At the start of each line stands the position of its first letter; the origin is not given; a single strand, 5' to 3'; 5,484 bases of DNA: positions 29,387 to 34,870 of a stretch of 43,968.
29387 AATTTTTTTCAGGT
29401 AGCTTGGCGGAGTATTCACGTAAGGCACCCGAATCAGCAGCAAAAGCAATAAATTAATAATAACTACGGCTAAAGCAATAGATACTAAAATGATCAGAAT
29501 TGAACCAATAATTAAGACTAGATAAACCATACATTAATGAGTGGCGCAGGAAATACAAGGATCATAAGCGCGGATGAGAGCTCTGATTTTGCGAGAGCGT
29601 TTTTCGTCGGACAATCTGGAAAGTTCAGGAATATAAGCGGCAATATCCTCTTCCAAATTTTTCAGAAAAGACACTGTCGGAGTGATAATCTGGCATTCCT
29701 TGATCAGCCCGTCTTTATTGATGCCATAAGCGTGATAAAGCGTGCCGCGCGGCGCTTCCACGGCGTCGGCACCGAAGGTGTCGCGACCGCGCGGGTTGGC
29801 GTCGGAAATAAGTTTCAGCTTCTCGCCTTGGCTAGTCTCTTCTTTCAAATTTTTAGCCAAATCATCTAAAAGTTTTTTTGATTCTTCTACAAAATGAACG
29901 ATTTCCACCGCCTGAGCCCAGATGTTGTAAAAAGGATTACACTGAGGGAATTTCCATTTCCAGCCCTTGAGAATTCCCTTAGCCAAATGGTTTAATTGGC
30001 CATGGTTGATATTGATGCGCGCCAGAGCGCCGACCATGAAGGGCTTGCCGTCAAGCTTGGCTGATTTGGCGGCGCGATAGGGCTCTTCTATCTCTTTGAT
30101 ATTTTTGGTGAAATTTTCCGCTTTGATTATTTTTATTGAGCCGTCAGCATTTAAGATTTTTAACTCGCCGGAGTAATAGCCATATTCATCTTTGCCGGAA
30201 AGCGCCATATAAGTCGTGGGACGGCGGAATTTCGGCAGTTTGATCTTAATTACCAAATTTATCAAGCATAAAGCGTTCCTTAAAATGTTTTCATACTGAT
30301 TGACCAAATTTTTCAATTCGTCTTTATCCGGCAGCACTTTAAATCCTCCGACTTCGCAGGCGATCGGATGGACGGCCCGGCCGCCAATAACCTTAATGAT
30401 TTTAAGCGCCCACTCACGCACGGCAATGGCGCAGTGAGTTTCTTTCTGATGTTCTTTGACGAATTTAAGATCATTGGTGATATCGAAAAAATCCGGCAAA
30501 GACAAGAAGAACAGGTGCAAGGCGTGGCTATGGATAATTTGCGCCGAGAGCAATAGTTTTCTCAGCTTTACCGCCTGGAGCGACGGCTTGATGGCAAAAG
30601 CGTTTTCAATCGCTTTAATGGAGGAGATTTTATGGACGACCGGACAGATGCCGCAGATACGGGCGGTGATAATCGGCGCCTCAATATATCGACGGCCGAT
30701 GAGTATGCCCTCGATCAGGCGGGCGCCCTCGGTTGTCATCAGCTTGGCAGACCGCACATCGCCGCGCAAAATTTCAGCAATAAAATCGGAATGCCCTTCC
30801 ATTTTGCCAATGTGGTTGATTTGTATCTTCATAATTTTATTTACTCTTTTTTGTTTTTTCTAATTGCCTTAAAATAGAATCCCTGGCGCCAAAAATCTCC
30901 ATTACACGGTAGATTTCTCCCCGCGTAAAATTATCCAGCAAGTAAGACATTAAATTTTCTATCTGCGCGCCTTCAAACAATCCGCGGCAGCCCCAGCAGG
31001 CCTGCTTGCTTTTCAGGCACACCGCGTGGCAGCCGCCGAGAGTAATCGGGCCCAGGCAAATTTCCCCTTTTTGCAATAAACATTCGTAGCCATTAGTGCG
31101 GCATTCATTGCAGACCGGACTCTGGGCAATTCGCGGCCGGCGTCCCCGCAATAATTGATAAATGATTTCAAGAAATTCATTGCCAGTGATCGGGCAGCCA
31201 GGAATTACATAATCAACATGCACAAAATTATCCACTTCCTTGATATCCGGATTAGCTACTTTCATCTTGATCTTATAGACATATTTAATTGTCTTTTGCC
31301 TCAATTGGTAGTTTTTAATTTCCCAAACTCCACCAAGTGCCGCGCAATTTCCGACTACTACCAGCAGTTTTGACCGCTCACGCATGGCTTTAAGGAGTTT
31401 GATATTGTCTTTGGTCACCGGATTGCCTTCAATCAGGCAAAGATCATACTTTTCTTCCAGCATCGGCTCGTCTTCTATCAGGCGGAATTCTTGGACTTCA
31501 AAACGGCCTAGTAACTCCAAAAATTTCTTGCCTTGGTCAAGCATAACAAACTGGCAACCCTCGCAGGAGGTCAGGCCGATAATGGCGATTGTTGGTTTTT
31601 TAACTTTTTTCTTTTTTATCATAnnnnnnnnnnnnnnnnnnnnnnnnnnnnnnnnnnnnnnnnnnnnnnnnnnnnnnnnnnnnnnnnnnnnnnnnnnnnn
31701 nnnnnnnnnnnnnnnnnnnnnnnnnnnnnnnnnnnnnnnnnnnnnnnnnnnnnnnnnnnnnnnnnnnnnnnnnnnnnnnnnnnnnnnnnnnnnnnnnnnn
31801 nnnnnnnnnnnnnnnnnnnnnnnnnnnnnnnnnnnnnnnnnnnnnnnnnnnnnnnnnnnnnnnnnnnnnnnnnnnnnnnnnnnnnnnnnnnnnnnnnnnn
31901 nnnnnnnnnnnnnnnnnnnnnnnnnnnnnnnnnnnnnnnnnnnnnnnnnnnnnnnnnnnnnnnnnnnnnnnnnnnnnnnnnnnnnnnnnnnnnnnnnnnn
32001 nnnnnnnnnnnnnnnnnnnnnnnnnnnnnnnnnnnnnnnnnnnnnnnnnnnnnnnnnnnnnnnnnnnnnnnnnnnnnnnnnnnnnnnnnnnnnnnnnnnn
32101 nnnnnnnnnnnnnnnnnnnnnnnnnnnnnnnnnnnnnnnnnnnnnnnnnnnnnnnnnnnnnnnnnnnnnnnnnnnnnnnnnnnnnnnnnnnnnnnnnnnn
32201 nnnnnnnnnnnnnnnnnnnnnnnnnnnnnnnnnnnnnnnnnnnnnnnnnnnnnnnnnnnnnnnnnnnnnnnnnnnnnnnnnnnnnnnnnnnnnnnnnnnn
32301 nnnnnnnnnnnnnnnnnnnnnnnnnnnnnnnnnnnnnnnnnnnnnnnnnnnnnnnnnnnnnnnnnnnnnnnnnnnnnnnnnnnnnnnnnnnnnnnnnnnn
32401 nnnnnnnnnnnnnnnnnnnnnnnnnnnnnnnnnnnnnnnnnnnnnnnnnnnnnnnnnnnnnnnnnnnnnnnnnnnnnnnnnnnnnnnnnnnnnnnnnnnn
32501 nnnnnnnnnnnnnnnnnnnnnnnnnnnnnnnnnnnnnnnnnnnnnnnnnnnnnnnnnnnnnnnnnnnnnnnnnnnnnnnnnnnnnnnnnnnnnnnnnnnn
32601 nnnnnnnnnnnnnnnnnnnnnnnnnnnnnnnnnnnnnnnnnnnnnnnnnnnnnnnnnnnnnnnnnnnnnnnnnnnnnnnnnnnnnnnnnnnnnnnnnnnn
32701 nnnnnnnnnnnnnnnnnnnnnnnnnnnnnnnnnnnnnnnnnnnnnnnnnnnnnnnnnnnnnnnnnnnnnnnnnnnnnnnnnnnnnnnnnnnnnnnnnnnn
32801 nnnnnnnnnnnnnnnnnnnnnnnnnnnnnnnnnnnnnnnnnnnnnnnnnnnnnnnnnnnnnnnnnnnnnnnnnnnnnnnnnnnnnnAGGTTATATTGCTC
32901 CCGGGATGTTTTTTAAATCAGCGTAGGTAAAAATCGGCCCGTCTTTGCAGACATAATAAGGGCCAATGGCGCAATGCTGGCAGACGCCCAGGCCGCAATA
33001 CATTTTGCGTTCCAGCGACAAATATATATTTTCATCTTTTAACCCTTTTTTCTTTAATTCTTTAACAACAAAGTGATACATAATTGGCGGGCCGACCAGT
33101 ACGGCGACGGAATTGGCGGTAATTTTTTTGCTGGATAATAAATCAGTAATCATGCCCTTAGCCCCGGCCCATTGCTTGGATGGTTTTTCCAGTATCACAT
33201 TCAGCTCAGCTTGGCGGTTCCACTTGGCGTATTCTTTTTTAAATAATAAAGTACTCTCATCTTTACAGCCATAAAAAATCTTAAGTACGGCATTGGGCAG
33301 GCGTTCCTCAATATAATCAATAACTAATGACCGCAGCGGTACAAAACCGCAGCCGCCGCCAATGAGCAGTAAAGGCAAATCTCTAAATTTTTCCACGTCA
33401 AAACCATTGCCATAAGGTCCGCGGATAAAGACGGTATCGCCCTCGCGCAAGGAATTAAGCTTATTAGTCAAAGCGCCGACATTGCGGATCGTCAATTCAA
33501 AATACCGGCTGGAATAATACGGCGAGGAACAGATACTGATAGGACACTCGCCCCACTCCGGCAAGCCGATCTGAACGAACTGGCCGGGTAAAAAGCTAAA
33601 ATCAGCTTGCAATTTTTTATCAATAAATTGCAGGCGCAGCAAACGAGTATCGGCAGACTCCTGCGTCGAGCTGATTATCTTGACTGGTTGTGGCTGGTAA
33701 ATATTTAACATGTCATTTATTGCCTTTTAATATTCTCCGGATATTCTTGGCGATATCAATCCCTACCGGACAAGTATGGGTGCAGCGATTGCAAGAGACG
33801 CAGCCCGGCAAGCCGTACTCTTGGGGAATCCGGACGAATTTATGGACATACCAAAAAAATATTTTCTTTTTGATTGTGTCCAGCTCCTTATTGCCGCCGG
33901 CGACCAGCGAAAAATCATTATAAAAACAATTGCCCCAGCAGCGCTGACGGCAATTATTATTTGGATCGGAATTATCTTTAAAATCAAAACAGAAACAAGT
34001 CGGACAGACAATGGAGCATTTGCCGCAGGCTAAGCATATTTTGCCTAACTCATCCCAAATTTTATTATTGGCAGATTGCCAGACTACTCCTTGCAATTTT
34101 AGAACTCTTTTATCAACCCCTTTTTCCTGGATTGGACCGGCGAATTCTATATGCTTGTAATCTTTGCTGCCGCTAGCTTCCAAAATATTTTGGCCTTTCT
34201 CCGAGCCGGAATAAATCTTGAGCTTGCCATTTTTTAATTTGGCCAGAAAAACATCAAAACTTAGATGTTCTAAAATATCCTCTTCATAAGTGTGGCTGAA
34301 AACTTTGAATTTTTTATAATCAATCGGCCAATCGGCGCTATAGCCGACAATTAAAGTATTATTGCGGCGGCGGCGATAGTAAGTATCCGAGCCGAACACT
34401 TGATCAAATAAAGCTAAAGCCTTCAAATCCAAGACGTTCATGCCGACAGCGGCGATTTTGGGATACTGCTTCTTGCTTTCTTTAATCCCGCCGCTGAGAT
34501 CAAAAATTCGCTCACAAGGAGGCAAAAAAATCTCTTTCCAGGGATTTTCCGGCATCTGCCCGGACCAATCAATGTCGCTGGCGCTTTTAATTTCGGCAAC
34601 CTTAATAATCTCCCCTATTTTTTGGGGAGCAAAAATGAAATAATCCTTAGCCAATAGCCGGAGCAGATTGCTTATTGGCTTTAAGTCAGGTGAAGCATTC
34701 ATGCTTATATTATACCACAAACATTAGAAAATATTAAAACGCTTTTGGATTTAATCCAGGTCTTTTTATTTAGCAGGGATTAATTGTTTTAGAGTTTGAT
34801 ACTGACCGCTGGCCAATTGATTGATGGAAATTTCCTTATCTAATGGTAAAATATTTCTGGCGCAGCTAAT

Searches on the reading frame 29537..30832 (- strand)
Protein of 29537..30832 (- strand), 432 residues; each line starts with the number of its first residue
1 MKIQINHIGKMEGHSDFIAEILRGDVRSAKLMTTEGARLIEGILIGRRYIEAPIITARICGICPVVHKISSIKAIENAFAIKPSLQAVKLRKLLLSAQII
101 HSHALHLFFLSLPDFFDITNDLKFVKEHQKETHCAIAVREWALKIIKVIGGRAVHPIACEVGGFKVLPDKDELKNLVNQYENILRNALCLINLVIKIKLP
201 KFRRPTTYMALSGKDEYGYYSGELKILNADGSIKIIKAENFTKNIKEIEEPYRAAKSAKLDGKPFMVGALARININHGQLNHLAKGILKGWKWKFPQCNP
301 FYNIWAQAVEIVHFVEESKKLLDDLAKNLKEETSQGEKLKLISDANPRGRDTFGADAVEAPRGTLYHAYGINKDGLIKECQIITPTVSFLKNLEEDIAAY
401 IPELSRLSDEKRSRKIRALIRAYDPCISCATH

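Call 69: search_protein_families(library=pfam, max_evalue=0.00001, proteins=[window:29537-30832:-])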
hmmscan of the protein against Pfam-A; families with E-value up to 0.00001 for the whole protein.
window:29537-30832:- (432 aa): 1 family
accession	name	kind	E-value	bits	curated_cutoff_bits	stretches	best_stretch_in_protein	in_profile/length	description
PF00374.24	NiFeSe_Hases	-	4.1e-41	141.9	25.8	2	38-124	1-87/508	Nickel-dependent hydrogenase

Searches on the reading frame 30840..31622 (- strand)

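Call 69: search_protein_families(library=pfam, max_evalue=0.00001, proteins=[window:30840-31622:-])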
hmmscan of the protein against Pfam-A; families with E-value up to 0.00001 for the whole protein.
window:30840-31622:- (261 aa): 1 family
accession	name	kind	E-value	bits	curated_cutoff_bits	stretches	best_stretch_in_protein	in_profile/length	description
PF01058.29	Oxidored_q6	-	1.1e-21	77.3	27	1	20-156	1-127/128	NADH ubiquinone oxidoreductase, 20 Kd subunit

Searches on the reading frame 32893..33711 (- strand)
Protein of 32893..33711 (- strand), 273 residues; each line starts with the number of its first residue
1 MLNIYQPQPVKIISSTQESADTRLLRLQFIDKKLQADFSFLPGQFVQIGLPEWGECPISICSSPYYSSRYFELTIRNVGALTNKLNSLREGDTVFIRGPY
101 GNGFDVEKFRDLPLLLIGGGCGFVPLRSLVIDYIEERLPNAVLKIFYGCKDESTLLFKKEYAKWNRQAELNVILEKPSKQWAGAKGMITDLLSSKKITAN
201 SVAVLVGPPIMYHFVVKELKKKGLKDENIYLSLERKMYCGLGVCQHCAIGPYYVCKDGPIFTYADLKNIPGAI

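Call 70: search_protein_families(library=pfam, max_evalue=0.00001, proteins=[window:32893-33711:-])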
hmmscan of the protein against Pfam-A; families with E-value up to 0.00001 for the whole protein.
window:32893-33711:- (273 aa): 3 families
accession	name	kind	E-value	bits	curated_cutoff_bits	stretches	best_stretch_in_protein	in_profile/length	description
PF00175.26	NAD_binding_1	-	3.3e-11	44.2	22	1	116-216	1-108/109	Oxidoreductase NAD-binding domain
PF10418.14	DHODB_Fe-S_bind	-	3.9e-09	36.5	23.9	1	234-266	1-40/41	Iron-sulfur cluster binding domain of dihydroorotate dehydrogenase B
PF00970.30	FAD_binding_6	-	2.9e-07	31.2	21.1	1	10-102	2-96/99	Oxidoreductase FAD-binding domain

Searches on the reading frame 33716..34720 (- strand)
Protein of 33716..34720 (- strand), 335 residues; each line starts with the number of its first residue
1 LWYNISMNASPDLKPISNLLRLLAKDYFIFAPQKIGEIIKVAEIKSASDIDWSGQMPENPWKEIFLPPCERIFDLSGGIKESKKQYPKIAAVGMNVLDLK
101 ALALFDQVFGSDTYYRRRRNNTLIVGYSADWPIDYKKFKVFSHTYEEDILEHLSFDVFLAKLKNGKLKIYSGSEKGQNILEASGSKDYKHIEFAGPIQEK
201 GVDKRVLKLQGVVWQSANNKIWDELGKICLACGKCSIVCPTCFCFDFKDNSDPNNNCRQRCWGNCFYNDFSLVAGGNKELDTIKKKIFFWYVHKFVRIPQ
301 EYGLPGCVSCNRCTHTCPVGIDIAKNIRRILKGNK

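Call 70: search_protein_families(library=pfam, max_evalue=0.00001, proteins=[window:33716-34720:-])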
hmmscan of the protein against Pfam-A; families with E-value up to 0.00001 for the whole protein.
window:33716-34720:- (335 aa): 1 family
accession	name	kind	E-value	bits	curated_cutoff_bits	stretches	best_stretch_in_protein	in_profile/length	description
PF17179.9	Fer4_22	-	1e-24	87.6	27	1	229-321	2-95/95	4Fe-4S dicluster domain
